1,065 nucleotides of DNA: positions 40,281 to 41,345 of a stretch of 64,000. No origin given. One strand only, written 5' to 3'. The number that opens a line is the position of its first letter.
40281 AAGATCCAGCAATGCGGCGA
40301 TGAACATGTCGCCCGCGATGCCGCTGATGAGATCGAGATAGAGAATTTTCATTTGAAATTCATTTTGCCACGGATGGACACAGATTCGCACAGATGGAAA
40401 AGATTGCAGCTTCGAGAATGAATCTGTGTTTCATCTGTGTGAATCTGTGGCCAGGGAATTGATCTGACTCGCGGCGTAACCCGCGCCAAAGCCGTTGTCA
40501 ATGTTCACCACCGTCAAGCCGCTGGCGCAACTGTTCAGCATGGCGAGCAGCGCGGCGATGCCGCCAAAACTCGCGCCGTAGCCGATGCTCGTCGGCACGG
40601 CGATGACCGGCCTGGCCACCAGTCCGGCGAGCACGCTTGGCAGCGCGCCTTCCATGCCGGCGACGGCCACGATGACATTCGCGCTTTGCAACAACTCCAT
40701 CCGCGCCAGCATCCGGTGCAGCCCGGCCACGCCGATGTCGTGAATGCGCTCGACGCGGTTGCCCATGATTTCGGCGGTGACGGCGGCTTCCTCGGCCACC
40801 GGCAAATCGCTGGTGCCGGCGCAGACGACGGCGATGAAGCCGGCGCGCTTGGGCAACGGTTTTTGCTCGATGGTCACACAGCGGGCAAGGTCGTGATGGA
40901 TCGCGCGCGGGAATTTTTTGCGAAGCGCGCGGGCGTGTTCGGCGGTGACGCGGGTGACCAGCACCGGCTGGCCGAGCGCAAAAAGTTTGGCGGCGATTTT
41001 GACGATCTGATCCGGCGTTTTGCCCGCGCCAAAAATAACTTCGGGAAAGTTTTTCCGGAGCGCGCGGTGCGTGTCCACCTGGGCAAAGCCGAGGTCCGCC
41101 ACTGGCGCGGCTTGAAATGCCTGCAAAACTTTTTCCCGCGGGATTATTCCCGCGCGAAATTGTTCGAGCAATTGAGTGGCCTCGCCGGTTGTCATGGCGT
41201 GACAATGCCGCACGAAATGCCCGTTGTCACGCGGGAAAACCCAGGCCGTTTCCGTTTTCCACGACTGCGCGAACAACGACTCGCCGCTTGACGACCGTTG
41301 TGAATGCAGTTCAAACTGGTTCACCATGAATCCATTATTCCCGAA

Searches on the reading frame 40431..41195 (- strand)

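Call 75: search_protein_families(library=pfam, proteins=[window:40431-41195:-])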
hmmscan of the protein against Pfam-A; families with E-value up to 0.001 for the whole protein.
window:40431-41195:- (254 aa): 1 family
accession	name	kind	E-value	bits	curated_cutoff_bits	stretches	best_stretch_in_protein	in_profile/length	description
PF00731.26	AIRC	-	8.1e-16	58.3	30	1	121-250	2-131/148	AIR carboxylase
